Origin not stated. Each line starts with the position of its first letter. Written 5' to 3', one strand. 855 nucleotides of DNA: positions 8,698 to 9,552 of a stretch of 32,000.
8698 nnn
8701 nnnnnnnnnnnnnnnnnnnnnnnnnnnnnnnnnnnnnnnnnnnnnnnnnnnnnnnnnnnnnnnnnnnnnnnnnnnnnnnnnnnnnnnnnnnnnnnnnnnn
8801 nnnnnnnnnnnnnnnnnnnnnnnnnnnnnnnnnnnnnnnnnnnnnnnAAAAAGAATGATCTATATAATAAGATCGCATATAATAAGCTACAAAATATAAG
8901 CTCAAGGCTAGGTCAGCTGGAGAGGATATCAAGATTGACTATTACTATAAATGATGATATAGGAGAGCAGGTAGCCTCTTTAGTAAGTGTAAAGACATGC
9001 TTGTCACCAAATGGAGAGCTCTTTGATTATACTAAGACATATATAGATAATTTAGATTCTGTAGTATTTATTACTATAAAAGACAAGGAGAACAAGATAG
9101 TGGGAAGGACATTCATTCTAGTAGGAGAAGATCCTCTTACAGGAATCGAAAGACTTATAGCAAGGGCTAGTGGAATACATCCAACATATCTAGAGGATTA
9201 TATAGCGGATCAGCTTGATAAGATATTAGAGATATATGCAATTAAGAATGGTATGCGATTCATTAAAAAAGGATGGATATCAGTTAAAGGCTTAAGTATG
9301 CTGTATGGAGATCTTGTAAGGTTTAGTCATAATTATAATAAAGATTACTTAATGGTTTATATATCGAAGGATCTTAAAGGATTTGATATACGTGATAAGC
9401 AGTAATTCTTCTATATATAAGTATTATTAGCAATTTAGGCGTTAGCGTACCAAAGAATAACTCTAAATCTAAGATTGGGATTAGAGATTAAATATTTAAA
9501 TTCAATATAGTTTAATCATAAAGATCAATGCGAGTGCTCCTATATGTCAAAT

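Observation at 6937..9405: Two full-length paralogous ~800-aa helical proteins ending in a shared Cys...His domain of no family I can name (second copy at 15604-17991)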

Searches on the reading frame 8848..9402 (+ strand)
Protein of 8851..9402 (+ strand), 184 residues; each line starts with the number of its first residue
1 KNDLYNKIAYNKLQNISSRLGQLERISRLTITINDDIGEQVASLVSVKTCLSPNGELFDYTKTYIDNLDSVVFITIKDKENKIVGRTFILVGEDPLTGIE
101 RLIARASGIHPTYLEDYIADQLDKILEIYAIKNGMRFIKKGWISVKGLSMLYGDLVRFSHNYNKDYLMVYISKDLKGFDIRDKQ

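Call 11: find_homologous_proteins(query=A1, max_evalue=0.1)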
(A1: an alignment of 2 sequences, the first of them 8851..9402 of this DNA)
Query A1 (2 sequences): 1546 candidates shared short words with the query, none scored E <= 0.1.

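Call 12: search_protein_families(library=pfam, proteins=[window:8851-9402:+], max_evalue=10)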
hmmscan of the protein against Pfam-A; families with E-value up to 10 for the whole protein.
window:8851-9402:+ (184 aa): 0 families

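Call 16: search_solved_structures(query=A2, max_evalue=10)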
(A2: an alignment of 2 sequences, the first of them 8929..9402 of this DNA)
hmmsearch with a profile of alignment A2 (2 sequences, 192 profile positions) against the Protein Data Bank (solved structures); distinct sequences matched with E-value up to 10: 6.
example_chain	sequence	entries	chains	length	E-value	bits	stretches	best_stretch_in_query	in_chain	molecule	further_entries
9nq7_D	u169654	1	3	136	0.063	16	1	53-109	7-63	CRISPR system Cms protein Csm2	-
4qvr_A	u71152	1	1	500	0.077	15.7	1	31-125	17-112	Uncharacterized hypothetical protein FTT_1539c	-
6nud_A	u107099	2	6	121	0.1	15.3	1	55-109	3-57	CRISPR system Cms protein Csm2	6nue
9no4_C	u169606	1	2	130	0.1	15.3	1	55-109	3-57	CRISPR system Cms protein Csm2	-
1kcy_A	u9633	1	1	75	1.1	12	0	108-147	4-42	calbindin D9k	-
4v8m_AF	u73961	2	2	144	1.1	11.9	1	87-142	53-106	40S RIBOSOMAL PROTEIN S12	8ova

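Call 28: search_protein_representatives(alignment_id=A2)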
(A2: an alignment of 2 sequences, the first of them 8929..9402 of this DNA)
Query: 2 sequences, 192 profile positions. Proteins with E-value up to 0.001 (for the whole library): 26; up to 1e-10: 2; up to 1e-30: 2. The best 26 are listed.
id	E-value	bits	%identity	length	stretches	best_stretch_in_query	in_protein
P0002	5.4e-101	352.2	-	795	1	1-192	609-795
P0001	1.9e-73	262.3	-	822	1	1-178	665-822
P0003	4.4e-10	55.7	-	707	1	9-154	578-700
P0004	7.0e-10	55.0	-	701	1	9-139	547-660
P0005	1.0e-09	54.4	-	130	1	16-150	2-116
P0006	1.9e-08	50.3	-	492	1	9-149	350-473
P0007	2.9e-08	49.7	-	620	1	5-151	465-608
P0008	3.9e-08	49.3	-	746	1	9-154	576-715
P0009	6.0e-08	48.7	-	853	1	9-151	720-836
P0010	6.7e-08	48.5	-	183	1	9-152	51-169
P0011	7.4e-08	48.4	-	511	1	9-152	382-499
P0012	9.3e-08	48.1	-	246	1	9-151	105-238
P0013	3.5e-07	46.2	-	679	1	9-134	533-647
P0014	4.5e-07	45.8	-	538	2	9-120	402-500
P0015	5.1e-07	45.7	-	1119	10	63-113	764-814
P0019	5.9e-05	38.9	-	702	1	13-78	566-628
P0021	7.6e-05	38.6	-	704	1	13-73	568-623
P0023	1.1e-04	38.0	-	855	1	9-149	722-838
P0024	1.9e-04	37.3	-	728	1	13-148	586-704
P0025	3.7e-04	36.3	-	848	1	5-150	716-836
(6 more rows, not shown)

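Call 39: search_protein_families(library=pfam, alignment_id=A4, max_evalue=1)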
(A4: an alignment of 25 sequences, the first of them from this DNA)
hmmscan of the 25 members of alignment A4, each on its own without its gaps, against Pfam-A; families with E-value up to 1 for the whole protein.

A. member 1, seq(185 aa): 0 families

B. families by the number of members that match (of 25 scanned): 14 families
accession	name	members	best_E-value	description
PF21396.3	AAA_lid_12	1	0.022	AAA+ ATPase lid domain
PF20279.3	CTD12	1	0.029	C-terminal domain 12 of the ABC-three component (ABC-3C) systems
PF17438.7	DUF5417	1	0.038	Family of unknown function (DUF5417)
PF22111.2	MtrC-MtrF_N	1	0.04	Decaheme cytochrome c component MtrC/MtrF N-terminal domain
PF24912.1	SH3_TNRC18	1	0.042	TNRC18-like,(4.1.1) SH3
PF03477.21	ATP-cone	1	0.061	ATP cone domain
PF09353.15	DUF1995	1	0.076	Domain of unknown function (DUF1995)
PF10757.14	YbaJ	1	0.12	Biofilm formation regulator YbaJ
PF19847.4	DUF6322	1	0.13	Family of unknown function (DUF6322)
PF23564.1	EF-hand_FSTL1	1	0.13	Follistatin-related protein 1, EF-hand domain pair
PF09957.15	VapB_antitoxin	1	0.15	Bacterial antitoxin of type II TA system, VapB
PF08708.16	PriCT_1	1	0.17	Primase C terminal 1 (PriCT-1)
PF11069.13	CFAP298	1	0.18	Cilia- and flagella-associated protein 298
PF00784.22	MyTH4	1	0.19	MyTH4 domain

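Call 40: search_solved_structures(query=A4, max_evalue=10)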
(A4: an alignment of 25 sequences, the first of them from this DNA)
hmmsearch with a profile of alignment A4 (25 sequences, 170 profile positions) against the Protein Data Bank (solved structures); distinct sequences matched with E-value up to 10: 5.
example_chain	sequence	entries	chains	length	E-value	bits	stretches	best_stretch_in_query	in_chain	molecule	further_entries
1kij_A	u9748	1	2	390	0.37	13.5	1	112-152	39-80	DNA GYRASE SUBUNIT B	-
6enh_A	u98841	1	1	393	0.39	13.4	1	112-152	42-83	DNA gyrase subunit B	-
6jtg_A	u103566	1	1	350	0.64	12.7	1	45-83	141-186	Dynamin-like 120 kDa protein, mitochondrial,OPA1 protein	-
3fho_A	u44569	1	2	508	0.9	12.2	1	113-161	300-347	ATP-dependent RNA helicase dbp5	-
9gai_D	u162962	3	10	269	1.9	11.1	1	74-95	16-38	3-methylbenzoyl-CoA reductase alpha subunit MbdQ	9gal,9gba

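Call 45: list_cluster_members(proteins=[P0003, P0004, P0007, P0008, P0009, P0011, P0013, P0021, P0023, P0025])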
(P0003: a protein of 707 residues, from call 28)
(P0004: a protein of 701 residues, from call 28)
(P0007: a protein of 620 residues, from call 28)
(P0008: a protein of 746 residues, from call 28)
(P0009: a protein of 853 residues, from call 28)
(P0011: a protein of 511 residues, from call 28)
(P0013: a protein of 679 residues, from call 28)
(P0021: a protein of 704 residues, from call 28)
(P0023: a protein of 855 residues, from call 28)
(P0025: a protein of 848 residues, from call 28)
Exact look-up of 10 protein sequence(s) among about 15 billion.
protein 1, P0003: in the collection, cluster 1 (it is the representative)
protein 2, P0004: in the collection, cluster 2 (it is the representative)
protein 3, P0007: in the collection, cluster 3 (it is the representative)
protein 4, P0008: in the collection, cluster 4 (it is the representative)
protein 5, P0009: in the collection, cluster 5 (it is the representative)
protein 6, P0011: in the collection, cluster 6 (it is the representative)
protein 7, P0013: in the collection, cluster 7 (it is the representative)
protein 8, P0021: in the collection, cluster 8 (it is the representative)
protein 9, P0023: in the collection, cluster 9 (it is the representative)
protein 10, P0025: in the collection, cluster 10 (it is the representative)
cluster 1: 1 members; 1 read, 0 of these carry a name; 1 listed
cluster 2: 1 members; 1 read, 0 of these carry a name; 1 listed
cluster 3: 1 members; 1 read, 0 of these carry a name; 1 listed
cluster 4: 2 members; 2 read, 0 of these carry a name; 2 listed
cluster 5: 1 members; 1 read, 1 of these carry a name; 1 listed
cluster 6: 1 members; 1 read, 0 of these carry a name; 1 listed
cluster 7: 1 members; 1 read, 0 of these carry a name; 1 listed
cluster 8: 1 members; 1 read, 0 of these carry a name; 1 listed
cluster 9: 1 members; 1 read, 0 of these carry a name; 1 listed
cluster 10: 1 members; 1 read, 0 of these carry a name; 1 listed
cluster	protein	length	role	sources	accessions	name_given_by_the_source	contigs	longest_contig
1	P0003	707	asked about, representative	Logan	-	-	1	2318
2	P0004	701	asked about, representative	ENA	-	-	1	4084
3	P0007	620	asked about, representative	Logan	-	-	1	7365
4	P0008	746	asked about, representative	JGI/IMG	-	-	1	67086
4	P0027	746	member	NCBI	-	-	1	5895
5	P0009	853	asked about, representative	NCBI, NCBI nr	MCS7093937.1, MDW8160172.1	MAG: hypothetical protein RMJ18_02020 [Candidatus Aenigmarchaeota archaeon] | hypothetical protein [Candidatus Aenigmarchaeota archaeon]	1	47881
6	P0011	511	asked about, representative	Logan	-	-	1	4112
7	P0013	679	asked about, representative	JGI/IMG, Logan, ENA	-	-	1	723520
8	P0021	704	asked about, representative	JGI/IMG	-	-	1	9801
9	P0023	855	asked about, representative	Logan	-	-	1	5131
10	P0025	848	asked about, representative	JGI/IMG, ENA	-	-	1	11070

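Call 46: predict_structure(alignment_id=A4)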
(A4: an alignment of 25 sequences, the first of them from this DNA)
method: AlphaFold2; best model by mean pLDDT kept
length: 185 residues; sequences in the alignment: 25
mean_pLDDT: 86.7   pTM: 0.77
mean pLDDT of the five models: 86.7, 86.0, 84.5, 83.7, 83.7
residues with pLDDT >= 90: 110; 70-90: 47; 50-70: 27; < 50: 1
segments of 3 or more residues with pLDDT < 50: none
pLDDT, mean of each block of 10 residues (from residue 1): 78 68 70 89 90 87 93 94 95 95 97 88 94 97 94 87 80 80 54
secondary structure, 60 per line:
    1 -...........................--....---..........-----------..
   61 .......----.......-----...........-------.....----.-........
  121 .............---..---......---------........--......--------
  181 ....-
elements in order: H2-28 E31-34 H38-47 H59-67 E72-78 E84-94 E102-106 H113-133 E142-147 E157-164 E167-172 H181-184

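Call 48: fold_search(model_id=the predicted structure, library=pdb)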
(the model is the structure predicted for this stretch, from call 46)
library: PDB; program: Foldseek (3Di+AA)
matches with E <= 10: 864; with E <= 0.001: 2
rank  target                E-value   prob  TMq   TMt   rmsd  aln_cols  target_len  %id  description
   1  2vxk                  5.1e-04  1.00  0.34  0.38   6.5       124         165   16  Structural comparison between Aspergillus fumigatus and human GNA1 (released 2008-07-15)
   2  4ua3_B                6.6e-04  0.99  0.39  0.37   7.7       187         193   12  Crystal structure of selenomethionine labeled SpNatD (released 2015-01-28)
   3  7kwh_D                1.4e-03  0.97  0.35  0.39   9.6       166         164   13  Spermidine N-acetyltransferase SpeG K23-Y30 chimera from Vibrio cholerae and hSSAT (released 2020-12-16)
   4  3fb3_A                1.5e-03  1.00  0.38  0.47   5.6       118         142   15  Crystal Structure of Trypanosoma Brucei Acetyltransferase, Tb11.01.2886 (released 2008-11-25)
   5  4ygo_F                1.5e-03  0.98  0.37  0.39  10.1       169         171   15  Dodecameric structure of spermidine N-acetyltransferase from Vibrio cholerae in intermediate state (released 2015-10-07)
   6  3tth_I                2.2e-03  0.97  0.36  0.40  10.0       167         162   16  Structure of the spermidine N1-acetyltransferase (speG) from Coxiella burnetii (released 2011-11-09)
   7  5cnp_A                2.3e-03  0.98  0.38  0.40   9.9       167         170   15  X-ray crystal structure of Spermidine n1-acetyltransferase from Vibrio cholerae. (released 2015-07-29)
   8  7kwx_B                2.5e-03  0.96  0.36  0.38   9.9       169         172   15  Spermidine N-acetyltransferase SpeG N152L mutant from Vibrio cholerae (released 2020-12-16)
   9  3t90                  2.8e-03  1.00  0.37  0.44   5.6       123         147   12  Crystal structure of glucosamine-6-phosphate N-acetyltransferase from Arabidopsis thaliana (released 2012-04-11)
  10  4jjx_A                2.8e-03  0.97  0.37  0.39   9.7       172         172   16  Dodecameric structure of spermidine N-acetyltransferase SpeG from Vibrio cholerae O1 biovar eltor (released 2013-04-03)
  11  7kwq_A                2.8e-03  0.96  0.35  0.38   9.9       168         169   12  Spermidine N-acetyltransferase SpeG R149-K152 chimera from Vibrio cholerae and hSSAT (released 2020-12-16)
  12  7kx3_B                2.8e-03  0.96  0.36  0.38   9.6       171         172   15  SpeG Spermidine N-acetyltransferase F149G mutant from Vibrio cholerae (released 2020-12-16)
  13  3i3g_A                3.0e-03  1.00  0.38  0.47   5.7       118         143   15  Crystal Structure of Trypanosoma brucei N-acetyltransferase (Tb11.01.2886) at 1.86A (released 2009-08-11)
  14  1i1d_A                3.0e-03  1.00  0.38  0.43   6.4       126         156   13  CRYSTAL STRUCTURE OF YEAST GNA1 BOUND TO COA AND GLNAC-6P (released 2001-05-16)
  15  7kwj_B                3.0e-03  0.98  0.39  0.43   8.8       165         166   12  Spermidine N-acetyltransferase SpeG K23-Q34 chimera from Vibrio cholerae and hSSAT (released 2020-12-16)
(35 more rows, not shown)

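Call 50: find_encoding_contigs(protein=P0013, flank=10000, max_places=2)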
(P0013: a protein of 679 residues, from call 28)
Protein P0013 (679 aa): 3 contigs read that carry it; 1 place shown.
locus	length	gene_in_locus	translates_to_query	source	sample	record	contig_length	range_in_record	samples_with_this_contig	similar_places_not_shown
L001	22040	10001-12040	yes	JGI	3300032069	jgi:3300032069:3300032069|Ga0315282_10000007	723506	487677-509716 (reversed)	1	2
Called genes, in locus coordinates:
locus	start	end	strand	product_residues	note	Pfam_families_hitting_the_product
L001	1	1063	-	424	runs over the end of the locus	PF00009:GTP_EFTU, PF14578:GTP_EFTU_D4 (faint), PF03144:GTP_EFTU_D2, PF03143:GTP_EFTU_D3, PF22594:GTP-eEF1A_C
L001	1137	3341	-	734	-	PF00009:GTP_EFTU, PF22042:EF-G_D2, PF03144:GTP_EFTU_D2, PF14492:EFG_III, PF03764:EFG_IV, PF00679:EFG_C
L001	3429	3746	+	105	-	-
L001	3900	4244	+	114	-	-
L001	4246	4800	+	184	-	-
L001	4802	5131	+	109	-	PF00515:TPR_1 (weak)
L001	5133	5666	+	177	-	-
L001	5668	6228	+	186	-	-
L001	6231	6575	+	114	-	-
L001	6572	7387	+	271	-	-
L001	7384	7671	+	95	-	-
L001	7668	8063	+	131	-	PF03692:CxxCxxCC (weak)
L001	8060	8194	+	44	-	-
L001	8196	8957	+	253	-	-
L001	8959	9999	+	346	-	-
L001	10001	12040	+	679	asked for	-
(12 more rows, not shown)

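Call 51: find_encoding_contigs(protein=P0009, flank=10000, max_places=2)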
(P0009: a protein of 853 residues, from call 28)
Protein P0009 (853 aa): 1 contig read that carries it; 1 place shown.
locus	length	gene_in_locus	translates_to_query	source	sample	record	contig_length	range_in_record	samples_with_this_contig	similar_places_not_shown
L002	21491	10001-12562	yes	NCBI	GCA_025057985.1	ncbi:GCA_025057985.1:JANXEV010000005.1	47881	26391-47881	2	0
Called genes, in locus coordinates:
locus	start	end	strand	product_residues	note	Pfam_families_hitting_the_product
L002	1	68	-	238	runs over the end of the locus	PF08071:RS4NT, PF01479:S4 (weak), PF00900:Ribosomal_S4e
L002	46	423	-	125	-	PF16906:Ribosomal_L26, PF00467:KOW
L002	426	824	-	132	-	PF00238:Ribosomal_L14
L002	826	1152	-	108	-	PF00366:Ribosomal_S17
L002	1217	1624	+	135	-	PF10107:Endonuc_Holl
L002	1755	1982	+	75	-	-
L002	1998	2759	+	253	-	PF00565:SNase, PF00932:LTD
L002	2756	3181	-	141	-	PF00571:CBS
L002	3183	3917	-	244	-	-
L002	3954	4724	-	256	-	PF00142:Fer4_NifH (faint), PF01656:CbiA, PF02374:ArsA_ATPase (faint), PF06564:CBP_BcsQ (faint), PF09140:MipZ (weak), PF10609:ParA, PF13614:AAA_31, PF20720:nSTAND3 (faint)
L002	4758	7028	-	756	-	PF02359:CDC48_N, PF02933:CDC48_2 (weak), PF05496:RuvB_N (weak), PF13191:AAA_16 (weak), PF00004:AAA, PF17862:AAA_lid_3, PF00004:AAA, PF17862:AAA_lid_3, +24 more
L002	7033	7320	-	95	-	-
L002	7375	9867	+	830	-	PF02463:SMC_N, PF13175:AAA_15 (weak), PF13476:AAA_23, PF13555:AAA_29 (weak), PF13304:AAA_21 (weak), PF06470:SMC_hinge, PF13304:AAA_21 (weak)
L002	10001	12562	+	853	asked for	-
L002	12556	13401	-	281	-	PF00491:Arginase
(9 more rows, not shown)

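Call 52: find_encoding_contigs(protein=P0008, flank=10000, max_places=2)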
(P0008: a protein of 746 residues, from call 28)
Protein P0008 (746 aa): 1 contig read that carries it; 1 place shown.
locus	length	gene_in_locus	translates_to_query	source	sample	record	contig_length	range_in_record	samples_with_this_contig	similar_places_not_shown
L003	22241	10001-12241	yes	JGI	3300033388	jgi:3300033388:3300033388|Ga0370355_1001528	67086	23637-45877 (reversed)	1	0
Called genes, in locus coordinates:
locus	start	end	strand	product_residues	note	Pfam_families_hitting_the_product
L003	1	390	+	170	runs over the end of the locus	PF04307:YdjM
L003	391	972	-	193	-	PF00293:NUDIX (weak)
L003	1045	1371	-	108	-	PF14947:HTH_45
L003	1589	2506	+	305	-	PF01063:Aminotran_4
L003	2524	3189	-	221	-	PF04029:2-ph_phosp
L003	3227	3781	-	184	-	PF01966:HD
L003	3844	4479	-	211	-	PF04967:HTH_10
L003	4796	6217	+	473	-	PF07693:KAP_NTPase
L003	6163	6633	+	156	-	-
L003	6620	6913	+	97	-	-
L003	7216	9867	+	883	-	PF00133:tRNA-synt_1, PF01406:tRNA-synt_1e (faint), PF09334:tRNA-synt_1g, PF00133:tRNA-synt_1, PF13603:tRNA-synt_1_2, PF00133:tRNA-synt_1, PF08264:Anticodon_1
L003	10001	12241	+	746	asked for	-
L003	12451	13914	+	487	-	-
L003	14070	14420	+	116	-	-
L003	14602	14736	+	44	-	-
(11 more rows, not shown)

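Call 70: fold_search(model_id=the predicted structure, library=viral)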
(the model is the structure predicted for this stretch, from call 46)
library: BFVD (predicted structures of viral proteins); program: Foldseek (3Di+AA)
matches with E <= 10: 619; with E <= 0.001: 12
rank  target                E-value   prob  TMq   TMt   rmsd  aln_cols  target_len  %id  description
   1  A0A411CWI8            2.9e-06  1.00  0.49  0.32   5.9       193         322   12  (no name in the UniProt tables at hand)
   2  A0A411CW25            2.4e-05  1.00  0.40  0.23   6.0       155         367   17  (no name in the UniProt tables at hand)
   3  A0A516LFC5            3.1e-05  1.00  0.43  0.17   5.6       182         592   14  (no name in the UniProt tables at hand)
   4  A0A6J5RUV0            1.5e-04  1.00  0.36  0.41   6.4       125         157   18  N-acetyltransferase domain-containing protein [uncultured Caudovirales phage]
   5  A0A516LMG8            3.7e-04  1.00  0.38  0.44   6.1       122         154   14  (no name in the UniProt tables at hand)
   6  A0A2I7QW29            3.7e-04  1.00  0.37  0.43   6.0       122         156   16  (no name in the UniProt tables at hand)
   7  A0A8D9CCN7            4.5e-04  1.00  0.40  0.30   7.1       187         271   16  Uncharacterized protein [uncultured marine phage]
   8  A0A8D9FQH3            4.8e-04  1.00  0.41  0.14   5.3       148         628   15  Uncharacterized protein [uncultured marine phage]
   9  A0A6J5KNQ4            5.8e-04  1.00  0.34  0.39   6.9       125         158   17  Uncharacterized protein [uncultured Caudovirales phage]
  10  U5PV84                6.1e-04  1.00  0.44  0.23   5.0       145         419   15  Uncharacterized protein [Cyanophage PP]
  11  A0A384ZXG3            8.4e-04  1.00  0.42  0.16   5.3       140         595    9  Uncharacterized protein [Dickeya phage vB_DsoM_JA29]
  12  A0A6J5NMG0            9.0e-04  0.99  0.39  0.42   9.1       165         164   11  Uncharacterized protein [uncultured Caudovirales phage]
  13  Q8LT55                1.0e-03  1.00  0.36  0.41   7.3       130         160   14  N-acetyltransferase domain-containing protein [Vibrio phage VpV262]
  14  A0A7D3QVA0            1.0e-03  0.99  0.38  0.34   7.6       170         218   16  Acyl-CoA N-acyltransferase [Fadolivirus FV1/VV64]
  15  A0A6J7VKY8            1.2e-03  0.99  0.34  0.44   5.5       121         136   18  Uncharacterized protein [uncultured Caudovirales phage]
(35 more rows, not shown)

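Call 72: search_dna_similar(query=window:8929-9402:+, collection=phages, mode=protein, max_evalue=10, max_rows=15)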
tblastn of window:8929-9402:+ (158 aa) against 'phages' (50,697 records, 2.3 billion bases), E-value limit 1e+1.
No match.
